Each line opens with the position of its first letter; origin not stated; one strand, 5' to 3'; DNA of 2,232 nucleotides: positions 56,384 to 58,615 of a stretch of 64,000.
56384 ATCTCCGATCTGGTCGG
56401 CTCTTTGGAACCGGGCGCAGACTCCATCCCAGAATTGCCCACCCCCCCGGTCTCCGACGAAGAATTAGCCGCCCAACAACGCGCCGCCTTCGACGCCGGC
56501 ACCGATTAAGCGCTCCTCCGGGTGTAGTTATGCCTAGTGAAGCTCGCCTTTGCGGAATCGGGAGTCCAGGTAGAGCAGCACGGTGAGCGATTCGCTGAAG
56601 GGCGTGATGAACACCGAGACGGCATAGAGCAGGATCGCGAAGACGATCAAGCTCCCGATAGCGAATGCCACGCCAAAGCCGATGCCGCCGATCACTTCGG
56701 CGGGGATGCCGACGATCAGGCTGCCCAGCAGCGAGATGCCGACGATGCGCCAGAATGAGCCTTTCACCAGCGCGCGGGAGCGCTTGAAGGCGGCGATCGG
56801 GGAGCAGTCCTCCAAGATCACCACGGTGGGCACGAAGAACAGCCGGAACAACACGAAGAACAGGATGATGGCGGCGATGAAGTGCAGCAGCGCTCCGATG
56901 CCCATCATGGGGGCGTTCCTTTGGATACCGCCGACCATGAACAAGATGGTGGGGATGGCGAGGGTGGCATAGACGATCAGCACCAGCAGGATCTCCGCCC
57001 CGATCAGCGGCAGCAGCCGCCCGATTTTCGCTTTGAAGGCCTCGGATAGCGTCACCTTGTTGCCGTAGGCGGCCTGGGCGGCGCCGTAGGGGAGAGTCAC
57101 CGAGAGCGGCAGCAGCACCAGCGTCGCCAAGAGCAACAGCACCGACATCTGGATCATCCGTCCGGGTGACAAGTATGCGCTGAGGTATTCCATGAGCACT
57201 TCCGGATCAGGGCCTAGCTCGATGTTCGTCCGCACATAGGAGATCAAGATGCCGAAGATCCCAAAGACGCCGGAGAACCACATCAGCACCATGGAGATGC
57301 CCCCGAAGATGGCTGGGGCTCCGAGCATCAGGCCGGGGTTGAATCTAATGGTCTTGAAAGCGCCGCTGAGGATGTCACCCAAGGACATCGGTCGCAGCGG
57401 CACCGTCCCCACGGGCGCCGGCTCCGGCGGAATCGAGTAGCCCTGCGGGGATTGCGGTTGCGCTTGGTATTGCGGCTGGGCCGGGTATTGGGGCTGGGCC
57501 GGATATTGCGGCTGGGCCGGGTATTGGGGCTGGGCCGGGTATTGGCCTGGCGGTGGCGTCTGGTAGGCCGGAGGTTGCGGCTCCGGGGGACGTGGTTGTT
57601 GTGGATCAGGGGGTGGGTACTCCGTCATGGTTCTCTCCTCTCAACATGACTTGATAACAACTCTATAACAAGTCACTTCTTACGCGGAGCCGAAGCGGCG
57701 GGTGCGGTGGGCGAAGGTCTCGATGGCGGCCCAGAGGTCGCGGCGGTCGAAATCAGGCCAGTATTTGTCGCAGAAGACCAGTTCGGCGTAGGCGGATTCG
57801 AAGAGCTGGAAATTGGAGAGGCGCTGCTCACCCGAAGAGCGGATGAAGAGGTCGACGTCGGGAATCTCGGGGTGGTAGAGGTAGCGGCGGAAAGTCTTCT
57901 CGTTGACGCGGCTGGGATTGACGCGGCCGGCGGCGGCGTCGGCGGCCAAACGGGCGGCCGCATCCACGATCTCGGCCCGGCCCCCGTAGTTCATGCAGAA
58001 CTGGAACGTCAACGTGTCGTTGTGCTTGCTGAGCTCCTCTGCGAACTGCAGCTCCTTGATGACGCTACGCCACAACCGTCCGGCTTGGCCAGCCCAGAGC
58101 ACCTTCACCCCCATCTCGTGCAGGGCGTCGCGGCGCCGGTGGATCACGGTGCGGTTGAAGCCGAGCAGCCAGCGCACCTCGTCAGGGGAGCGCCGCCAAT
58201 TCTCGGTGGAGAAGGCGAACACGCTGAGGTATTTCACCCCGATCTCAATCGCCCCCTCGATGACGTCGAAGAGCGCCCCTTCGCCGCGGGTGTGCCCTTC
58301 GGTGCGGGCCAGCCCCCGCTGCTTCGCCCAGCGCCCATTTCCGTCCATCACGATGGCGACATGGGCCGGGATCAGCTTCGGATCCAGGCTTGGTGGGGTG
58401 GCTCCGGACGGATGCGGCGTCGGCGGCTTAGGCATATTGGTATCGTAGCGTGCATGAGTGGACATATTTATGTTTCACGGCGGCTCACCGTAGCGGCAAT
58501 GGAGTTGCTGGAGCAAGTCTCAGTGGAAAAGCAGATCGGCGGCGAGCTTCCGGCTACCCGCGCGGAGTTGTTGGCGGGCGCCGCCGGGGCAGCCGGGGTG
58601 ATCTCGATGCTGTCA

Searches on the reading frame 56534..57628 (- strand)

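Call 70: search_protein_families(library=ncbifam, proteins=[window:56534-57628:-], max_evalue=0.001)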
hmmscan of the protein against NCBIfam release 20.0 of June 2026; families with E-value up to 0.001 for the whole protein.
window:56534-57628:- (364 aa): 0 families

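Call 71: search_protein_families(library=pfam, proteins=[window:56534-57628:-], max_evalue=0.001)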
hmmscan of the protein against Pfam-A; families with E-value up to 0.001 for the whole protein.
window:56534-57628:- (364 aa): 3 families
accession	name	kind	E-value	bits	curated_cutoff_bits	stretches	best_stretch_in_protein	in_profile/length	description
PF24400.1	DUF7544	-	1.1e-07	31.8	27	1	157-345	67-251/302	Family of unknown function (DUF7544)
PF25231.1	DUF7847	-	3.5e-07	30.2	28.7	1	161-307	41-194/252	Domain of unknown function (DUF7847)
PF10110.14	GPDPase_memb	-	0.00032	20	29.6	1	246-357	165-286/321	Membrane domain of glycerophosphoryl diester phosphodiesterase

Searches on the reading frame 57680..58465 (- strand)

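Call 71: search_protein_families(library=pfam, proteins=[window:57680-58465:-], max_evalue=0.001)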
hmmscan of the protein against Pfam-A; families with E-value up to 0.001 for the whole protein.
window:57680-58465:- (261 aa): 1 family
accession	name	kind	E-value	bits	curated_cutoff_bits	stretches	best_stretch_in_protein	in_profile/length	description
PF01255.24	Prenyltransf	-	9.9e-75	251.3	27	1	39-259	1-219/219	Putative undecaprenyl diphosphate synthase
